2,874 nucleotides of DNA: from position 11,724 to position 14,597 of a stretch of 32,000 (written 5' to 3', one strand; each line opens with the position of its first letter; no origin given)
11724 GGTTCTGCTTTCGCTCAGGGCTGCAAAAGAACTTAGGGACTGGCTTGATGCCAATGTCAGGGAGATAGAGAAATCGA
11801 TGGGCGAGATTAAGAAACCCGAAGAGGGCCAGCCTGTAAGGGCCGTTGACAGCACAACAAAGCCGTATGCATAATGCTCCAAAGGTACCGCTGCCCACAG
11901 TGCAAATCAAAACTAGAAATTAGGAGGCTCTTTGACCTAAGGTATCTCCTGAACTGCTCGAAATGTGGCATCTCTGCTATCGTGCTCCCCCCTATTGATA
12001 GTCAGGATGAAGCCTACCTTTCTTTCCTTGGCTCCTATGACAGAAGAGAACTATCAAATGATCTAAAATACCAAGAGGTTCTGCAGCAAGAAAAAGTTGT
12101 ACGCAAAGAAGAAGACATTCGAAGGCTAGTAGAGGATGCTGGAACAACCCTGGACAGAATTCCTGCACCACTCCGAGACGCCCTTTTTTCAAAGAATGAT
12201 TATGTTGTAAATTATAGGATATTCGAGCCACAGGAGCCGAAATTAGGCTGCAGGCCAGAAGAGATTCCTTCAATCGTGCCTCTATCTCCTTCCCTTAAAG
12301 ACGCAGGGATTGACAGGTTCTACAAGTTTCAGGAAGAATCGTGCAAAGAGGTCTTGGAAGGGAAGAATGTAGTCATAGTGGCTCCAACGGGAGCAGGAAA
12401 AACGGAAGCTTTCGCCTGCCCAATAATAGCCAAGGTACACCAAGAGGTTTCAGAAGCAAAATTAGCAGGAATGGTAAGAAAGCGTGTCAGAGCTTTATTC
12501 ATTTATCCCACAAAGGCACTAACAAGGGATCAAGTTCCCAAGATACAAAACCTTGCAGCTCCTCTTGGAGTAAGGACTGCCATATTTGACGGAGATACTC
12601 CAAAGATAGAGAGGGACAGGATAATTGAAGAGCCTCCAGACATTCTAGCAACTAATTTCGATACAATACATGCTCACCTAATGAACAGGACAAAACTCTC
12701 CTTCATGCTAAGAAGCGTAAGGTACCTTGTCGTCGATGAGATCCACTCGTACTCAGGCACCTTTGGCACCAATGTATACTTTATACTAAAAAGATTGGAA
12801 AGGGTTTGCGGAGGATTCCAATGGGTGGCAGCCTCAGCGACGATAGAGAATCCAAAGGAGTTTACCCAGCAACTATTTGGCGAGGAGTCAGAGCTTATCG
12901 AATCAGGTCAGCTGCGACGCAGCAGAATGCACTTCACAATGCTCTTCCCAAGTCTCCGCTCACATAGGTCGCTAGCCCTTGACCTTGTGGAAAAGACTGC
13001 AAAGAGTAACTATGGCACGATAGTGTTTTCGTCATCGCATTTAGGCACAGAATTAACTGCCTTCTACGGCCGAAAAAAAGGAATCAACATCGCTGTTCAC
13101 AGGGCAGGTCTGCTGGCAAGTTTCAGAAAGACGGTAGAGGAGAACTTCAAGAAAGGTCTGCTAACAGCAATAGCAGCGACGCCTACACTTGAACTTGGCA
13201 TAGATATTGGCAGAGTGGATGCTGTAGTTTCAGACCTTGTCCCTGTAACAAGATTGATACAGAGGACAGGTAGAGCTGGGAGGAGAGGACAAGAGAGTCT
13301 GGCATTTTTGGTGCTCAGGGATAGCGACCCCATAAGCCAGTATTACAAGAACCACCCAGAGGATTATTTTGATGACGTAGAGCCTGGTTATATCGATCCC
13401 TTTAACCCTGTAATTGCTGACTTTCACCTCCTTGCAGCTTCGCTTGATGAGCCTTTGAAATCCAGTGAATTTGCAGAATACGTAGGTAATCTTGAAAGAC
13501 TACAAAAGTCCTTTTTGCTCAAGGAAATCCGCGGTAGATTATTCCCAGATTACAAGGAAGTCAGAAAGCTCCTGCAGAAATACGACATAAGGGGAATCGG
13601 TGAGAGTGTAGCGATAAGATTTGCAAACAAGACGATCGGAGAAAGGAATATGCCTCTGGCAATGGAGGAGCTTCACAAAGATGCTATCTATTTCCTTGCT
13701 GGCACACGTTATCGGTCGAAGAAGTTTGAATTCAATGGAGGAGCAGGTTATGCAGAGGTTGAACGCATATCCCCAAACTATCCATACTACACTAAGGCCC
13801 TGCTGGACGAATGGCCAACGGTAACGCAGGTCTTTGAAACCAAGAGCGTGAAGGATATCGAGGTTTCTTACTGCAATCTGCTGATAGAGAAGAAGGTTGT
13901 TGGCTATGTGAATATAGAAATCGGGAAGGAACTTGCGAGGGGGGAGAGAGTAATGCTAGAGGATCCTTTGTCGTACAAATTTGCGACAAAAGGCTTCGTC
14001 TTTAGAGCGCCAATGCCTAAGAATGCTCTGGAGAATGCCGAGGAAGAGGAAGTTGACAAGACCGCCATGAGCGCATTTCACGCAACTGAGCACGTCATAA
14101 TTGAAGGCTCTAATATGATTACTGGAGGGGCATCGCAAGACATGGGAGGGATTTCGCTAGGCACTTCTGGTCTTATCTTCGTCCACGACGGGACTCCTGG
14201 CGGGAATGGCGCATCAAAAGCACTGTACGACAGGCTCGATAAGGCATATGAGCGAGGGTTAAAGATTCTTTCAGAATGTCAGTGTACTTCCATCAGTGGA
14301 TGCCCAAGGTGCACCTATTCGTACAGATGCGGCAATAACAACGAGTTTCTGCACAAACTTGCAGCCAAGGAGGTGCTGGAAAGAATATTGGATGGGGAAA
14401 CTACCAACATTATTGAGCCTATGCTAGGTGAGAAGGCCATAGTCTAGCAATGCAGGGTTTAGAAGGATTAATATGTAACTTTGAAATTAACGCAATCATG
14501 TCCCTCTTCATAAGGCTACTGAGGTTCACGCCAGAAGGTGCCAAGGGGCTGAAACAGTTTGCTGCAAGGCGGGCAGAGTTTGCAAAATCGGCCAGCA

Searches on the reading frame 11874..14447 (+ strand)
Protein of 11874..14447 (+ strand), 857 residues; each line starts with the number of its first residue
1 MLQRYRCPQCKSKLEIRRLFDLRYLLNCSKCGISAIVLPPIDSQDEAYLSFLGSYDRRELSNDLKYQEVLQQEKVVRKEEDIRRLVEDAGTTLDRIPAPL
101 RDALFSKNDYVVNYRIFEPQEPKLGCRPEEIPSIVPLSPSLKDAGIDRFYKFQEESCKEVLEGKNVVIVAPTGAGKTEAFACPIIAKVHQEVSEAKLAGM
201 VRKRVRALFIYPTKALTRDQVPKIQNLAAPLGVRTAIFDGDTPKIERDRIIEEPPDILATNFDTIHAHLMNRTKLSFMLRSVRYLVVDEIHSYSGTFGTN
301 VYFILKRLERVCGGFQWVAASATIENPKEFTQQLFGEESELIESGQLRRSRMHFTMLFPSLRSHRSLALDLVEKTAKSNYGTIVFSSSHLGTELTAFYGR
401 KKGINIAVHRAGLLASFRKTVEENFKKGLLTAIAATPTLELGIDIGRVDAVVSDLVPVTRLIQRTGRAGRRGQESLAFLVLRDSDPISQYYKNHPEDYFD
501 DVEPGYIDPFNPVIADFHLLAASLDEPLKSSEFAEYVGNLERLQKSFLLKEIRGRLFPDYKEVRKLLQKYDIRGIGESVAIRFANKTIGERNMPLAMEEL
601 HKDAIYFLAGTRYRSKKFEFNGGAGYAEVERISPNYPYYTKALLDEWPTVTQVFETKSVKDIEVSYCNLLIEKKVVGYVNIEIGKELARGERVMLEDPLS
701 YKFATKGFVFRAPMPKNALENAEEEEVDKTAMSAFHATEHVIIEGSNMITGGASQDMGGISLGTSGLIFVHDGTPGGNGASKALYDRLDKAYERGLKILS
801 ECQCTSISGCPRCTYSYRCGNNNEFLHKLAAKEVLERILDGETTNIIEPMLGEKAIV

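Call 9: search_protein_families(library=pfam, max_evalue=0.1, proteins=[window:11874-14447:+])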
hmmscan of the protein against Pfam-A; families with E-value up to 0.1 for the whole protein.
window:11874-14447:+ (857 aa): 5 families
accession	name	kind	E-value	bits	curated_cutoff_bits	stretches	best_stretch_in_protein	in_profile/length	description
PF00270.35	DEAD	-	1.9e-32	112.8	26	1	151-329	2-166/167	DEAD/DEAH box helicase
PF00271.37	Helicase_C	-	1.3e-13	51.6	23.5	1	372-472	10-110/110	Helicase conserved C-terminal domain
PF09369.15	MZB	-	4e-12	47.1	24.2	1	739-814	2-80/80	MrfA Zn-binding domain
PF04851.21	ResIII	-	1.1e-08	35.6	22.5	1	151-297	6-142/164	Type III restriction enzyme, res subunit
PF22590.2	Cas3-like_C_2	-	1.2e-05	26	27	1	429-471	63-104/106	CRISPR-associated nuclease/helicase Cas3, C-terminal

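Call 97: list_cluster_members(proteins=[P0121, window:11874-14447:+, P0001, P0123])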
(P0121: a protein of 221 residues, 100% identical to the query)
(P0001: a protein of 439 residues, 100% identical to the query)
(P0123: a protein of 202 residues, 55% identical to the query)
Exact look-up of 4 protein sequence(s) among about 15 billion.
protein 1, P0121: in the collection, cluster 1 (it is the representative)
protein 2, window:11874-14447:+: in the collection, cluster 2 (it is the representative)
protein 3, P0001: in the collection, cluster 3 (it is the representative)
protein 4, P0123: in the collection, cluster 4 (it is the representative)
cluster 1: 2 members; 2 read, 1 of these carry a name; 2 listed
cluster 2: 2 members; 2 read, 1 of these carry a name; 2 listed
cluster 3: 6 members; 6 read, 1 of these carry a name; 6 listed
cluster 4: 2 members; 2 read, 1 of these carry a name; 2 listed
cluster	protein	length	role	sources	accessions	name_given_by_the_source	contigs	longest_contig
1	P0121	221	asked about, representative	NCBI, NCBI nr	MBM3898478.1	MAG: hypothetical protein FJ358_08170 [Thaumarchaeota archaeon] | hypothetical protein [Nitrososphaerota archaeon]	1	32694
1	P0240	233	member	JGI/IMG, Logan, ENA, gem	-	-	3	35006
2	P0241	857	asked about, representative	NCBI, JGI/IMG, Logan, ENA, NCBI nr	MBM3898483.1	MAG: DEAD/DEAH box helicase [Thaumarchaeota archaeon] | DEAD/DEAH box helicase [Nitrososphaerota archaeon]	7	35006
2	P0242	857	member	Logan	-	-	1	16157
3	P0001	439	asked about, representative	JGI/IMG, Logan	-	-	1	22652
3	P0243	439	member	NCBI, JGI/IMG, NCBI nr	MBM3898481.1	MAG: site-specific integrase [Thaumarchaeota archaeon] | site-specific integrase [Nitrososphaerota archaeon]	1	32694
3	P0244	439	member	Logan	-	-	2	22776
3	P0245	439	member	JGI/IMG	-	-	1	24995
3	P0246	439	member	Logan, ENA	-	-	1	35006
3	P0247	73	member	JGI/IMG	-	-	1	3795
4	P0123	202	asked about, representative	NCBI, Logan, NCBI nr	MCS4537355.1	MAG: type IV secretory system conjugative DNA transfer family protein [Thaumarchaeota ... | type IV secretory system conjugative DNA transfer family protein [Nitrososphaerota ...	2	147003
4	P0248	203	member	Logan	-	-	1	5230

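Call 102: find_encoding_contigs(protein=window:11874-14447:+, flank=10000, max_places=10)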
Protein window:11874-14447:+ (857 aa): 11 contigs read that carry it; 3 places shown.
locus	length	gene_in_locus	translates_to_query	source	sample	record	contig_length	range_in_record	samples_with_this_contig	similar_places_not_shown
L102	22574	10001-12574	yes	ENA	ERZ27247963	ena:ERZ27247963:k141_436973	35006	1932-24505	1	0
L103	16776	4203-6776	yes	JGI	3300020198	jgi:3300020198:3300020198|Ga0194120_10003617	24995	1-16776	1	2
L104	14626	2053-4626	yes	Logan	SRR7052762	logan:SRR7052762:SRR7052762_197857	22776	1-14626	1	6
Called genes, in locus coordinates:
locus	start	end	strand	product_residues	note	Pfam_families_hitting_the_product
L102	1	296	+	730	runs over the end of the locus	PF01011:PQQ, PF13360:PQQ_2 (faint), PF01011:PQQ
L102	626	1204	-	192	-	-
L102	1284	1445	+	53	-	-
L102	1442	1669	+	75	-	-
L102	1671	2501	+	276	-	PF09250:Prim-Pol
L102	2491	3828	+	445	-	PF08706:D5_N, PF19263:DUF5906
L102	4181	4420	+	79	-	-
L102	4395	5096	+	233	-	-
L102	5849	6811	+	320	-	-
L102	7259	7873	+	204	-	PF18574:zf_C2HC_14 (weak)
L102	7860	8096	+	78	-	-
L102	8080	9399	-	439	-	-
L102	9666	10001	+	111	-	PF11950:DUF3467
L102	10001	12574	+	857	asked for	PF00270:DEAD, PF04851:ResIII, PF00271:Helicase_C, PF22590:Cas3-like_C_2 (weak), PF09369:MZB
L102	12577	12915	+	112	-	PF08734:GYD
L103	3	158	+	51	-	?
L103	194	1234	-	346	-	-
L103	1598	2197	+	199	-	-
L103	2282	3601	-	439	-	-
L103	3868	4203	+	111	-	PF11950:DUF3467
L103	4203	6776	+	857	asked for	PF00270:DEAD, PF04851:ResIII, PF00271:Helicase_C, PF22590:Cas3-like_C_2 (weak), PF09369:MZB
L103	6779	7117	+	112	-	PF08734:GYD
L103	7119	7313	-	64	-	-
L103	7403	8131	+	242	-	PF03070:TENA_THI-4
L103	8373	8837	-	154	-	PF00903:Glyoxalase (weak), PF22677:Ble-like_N (weak)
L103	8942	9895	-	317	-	PF00294:PfkB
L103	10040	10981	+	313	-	PF01555:N6_N4_Mtase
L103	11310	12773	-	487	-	PF20442:BrxL_N, PF13337:BrxL_ATPase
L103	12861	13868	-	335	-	PF00348:polyprenyl_synt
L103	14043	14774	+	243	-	PF10584:Proteasome_A_N, PF00227:Proteasome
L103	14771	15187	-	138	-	PF13380:CoA_binding_2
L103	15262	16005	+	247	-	PF00106:adh_short, PF08659:KR, PF13561:adh_short_C2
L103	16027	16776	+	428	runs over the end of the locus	PF02040:ArsB, PF03600:CitMHS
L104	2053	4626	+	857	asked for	PF00270:DEAD, PF04851:ResIII, PF00271:Helicase_C, PF22590:Cas3-like_C_2 (weak), PF09369:MZB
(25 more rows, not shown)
